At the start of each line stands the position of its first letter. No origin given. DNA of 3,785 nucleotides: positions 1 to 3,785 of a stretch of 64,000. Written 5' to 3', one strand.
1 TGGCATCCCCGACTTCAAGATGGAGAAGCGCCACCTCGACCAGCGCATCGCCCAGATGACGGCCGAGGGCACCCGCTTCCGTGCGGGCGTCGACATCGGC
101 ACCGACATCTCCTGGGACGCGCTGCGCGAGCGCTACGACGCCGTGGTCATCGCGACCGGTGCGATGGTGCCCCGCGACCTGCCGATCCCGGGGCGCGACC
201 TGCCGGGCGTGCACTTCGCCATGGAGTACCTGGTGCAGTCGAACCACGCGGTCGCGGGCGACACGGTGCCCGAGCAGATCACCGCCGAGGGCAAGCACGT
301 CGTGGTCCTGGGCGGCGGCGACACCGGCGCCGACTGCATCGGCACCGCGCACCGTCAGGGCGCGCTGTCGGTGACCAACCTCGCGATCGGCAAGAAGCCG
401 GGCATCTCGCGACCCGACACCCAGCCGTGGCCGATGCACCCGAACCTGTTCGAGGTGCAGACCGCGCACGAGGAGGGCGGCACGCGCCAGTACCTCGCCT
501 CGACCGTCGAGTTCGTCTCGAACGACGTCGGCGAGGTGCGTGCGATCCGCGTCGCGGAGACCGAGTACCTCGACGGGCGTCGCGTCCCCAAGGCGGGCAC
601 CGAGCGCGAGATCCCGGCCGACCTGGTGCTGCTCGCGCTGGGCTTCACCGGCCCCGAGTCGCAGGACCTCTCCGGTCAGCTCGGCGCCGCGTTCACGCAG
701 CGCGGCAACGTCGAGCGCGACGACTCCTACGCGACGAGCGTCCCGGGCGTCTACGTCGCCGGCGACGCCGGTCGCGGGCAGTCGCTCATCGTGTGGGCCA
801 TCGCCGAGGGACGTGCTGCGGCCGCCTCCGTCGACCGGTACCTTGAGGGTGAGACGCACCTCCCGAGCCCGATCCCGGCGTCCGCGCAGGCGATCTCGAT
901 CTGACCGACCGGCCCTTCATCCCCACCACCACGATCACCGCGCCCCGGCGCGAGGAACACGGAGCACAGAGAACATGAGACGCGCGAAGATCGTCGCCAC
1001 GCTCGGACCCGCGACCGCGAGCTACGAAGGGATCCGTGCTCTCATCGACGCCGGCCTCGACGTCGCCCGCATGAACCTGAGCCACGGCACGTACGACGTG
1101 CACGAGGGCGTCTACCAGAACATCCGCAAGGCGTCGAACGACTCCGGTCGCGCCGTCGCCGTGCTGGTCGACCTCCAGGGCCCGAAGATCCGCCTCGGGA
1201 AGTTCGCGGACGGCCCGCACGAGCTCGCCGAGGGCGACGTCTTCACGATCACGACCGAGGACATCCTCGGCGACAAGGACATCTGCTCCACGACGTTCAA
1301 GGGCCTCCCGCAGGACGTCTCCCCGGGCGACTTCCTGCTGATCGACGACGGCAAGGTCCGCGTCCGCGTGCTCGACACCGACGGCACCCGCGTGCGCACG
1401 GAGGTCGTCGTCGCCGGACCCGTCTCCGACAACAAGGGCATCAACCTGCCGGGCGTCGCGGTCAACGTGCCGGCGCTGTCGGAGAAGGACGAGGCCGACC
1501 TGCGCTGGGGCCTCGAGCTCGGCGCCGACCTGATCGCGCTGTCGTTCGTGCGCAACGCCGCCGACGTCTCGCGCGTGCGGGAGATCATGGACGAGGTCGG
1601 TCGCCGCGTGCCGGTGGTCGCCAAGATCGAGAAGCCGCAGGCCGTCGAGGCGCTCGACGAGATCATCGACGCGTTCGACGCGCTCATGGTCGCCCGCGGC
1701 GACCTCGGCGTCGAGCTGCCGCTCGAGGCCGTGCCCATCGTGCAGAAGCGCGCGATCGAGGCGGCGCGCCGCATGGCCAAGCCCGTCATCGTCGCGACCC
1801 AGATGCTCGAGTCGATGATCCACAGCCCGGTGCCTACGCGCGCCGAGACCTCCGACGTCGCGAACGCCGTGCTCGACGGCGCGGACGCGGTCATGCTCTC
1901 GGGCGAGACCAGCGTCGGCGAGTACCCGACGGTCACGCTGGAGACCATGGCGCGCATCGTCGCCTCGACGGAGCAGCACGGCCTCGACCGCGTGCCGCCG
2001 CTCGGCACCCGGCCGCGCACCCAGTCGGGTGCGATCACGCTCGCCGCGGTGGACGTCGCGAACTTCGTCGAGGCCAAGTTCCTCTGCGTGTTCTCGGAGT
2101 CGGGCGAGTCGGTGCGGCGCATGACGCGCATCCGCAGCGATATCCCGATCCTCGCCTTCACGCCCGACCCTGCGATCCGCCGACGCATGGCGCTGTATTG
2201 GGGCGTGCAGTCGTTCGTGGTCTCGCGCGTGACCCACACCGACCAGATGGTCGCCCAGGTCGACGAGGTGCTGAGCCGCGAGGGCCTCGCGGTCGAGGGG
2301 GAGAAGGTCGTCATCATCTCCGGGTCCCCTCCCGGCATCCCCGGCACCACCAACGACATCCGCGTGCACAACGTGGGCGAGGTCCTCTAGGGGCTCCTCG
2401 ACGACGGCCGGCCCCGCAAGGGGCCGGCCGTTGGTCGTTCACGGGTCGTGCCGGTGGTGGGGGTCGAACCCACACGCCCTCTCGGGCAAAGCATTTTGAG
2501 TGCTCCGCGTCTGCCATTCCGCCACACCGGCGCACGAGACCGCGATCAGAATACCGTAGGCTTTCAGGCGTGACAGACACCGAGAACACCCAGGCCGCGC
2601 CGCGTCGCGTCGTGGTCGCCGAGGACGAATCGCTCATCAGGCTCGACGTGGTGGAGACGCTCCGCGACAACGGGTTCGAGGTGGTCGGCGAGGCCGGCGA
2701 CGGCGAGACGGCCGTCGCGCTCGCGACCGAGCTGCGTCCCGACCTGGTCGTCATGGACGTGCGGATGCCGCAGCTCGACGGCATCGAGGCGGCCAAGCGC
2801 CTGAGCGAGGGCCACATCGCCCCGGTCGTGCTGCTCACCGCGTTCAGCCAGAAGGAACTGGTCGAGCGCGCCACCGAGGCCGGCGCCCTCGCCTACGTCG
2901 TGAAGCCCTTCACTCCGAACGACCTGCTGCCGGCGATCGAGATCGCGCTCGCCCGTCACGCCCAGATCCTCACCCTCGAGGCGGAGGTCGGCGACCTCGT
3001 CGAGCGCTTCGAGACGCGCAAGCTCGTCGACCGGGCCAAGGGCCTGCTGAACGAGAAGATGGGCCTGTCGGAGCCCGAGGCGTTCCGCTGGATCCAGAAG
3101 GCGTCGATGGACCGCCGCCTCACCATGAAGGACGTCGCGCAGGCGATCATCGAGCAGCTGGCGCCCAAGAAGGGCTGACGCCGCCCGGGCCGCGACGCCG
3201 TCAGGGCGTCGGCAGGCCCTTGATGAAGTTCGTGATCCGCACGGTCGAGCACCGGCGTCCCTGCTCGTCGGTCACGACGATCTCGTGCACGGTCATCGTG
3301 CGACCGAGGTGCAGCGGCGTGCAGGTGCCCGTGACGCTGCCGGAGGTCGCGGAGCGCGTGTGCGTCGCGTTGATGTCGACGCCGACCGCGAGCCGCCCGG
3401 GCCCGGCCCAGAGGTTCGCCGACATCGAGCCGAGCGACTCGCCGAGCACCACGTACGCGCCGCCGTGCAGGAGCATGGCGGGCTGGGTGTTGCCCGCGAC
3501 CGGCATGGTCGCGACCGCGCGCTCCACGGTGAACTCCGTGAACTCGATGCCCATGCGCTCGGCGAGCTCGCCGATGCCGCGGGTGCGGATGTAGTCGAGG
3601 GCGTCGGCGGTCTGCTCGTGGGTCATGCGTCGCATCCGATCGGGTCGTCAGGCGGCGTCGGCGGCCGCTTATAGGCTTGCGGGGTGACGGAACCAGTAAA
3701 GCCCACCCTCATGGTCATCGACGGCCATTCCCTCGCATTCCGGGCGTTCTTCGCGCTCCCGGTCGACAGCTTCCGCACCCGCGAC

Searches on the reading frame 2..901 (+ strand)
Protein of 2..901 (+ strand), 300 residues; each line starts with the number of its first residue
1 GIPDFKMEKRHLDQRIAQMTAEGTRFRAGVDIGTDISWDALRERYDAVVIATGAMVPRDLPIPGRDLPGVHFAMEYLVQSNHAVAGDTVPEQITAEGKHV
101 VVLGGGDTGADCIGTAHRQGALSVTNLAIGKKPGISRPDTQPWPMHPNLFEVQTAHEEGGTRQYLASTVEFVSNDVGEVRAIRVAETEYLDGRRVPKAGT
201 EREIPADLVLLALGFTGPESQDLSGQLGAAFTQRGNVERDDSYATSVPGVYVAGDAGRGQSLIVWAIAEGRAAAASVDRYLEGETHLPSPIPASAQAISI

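Call 17: search_protein_families(library=pfam, proteins=[window:2-901:+])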
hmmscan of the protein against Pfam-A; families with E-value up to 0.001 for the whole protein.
window:2-901:+ (300 aa): 2 families
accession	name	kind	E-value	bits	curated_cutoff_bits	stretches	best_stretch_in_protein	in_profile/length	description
PF07992.20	Pyr_redox_2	-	2.5e-22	80.1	26.1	1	44-270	99-291/291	Pyridine nucleotide-disulphide oxidoreductase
PF13738.12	Pyr_redox_3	-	0.0007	19.4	30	0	47-254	127-305/305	Pyridine nucleotide-disulphide oxidoreductase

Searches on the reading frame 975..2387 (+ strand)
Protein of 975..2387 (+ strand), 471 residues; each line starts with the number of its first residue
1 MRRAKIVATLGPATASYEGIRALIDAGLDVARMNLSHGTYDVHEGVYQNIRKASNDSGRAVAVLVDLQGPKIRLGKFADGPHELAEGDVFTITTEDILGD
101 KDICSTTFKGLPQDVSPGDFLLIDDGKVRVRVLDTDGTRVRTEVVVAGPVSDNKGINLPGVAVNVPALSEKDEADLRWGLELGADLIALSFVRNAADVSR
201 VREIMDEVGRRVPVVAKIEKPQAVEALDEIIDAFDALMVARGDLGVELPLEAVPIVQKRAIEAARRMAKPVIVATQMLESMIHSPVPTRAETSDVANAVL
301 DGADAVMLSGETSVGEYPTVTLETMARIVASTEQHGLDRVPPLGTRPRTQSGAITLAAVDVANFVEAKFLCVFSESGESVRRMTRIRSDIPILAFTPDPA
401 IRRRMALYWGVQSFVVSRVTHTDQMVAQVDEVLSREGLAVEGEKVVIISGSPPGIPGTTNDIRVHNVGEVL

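Call 17: search_protein_families(library=pfam, proteins=[window:975-2387:+])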
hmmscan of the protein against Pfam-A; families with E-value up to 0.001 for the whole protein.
window:975-2387:+ (471 aa): 3 families
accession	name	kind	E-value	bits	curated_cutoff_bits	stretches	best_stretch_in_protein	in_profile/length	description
PF00224.27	PK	-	2.3e-120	402.1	30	1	1-320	1-326/328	Pyruvate kinase, barrel domain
PF02887.21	PK_C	-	3e-30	105.1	28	1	353-465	2-114/114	Pyruvate kinase, alpha/beta domain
PF03328.21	HpcH_HpaI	-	0.00035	20.3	25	0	164-239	65-149/221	HpcH/HpaI aldolase/citrate lyase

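Call 57: find_encoding_contigs(protein=window:975-2387:+, flank=10000, max_places=4)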
Protein window:975-2387:+ (471 aa): 1 contig read that carries it; 1 place shown.
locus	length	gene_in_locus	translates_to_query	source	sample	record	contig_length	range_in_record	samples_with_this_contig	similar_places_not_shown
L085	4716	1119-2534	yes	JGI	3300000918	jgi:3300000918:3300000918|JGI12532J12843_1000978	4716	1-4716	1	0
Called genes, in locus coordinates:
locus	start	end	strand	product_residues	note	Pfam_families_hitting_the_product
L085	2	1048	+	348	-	?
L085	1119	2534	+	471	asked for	PF00224:PK, PF02887:PK_C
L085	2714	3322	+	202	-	PF00072:Response_reg, PF03861:ANTAR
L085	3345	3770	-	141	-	PF03061:4HBT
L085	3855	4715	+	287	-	?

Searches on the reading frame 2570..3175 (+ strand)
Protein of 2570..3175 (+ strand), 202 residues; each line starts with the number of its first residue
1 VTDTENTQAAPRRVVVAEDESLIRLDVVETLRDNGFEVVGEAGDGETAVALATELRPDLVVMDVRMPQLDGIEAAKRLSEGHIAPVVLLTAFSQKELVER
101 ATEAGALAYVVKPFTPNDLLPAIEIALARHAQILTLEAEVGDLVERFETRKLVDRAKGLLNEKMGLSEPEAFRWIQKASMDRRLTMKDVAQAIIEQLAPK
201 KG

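Call 17: search_protein_families(library=pfam, proteins=[window:2570-3175:+])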
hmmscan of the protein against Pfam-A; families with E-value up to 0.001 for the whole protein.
window:2570-3175:+ (202 aa): 2 families
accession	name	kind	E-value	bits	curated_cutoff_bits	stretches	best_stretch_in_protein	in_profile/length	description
PF00072.30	Response_reg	-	4e-27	95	30.2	1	14-123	1-110/111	Response regulator receiver domain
PF03861.19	ANTAR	-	1.2e-21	76.7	27.3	1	142-194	2-54/54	ANTAR domain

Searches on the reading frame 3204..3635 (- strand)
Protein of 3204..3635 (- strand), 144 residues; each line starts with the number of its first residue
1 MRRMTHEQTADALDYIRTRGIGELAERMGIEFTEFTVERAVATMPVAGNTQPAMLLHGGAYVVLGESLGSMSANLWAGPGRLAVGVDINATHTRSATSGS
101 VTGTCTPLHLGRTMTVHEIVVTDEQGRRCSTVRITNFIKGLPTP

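Call 17: search_protein_families(library=pfam, proteins=[window:3204-3635:-])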
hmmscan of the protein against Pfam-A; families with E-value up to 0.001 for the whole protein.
window:3204-3635:- (144 aa): 1 family
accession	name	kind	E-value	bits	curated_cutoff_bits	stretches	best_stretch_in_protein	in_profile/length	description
PF03061.28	4HBT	-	2.4e-14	53.8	20.6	1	56-129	4-78/79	Thioesterase superfamily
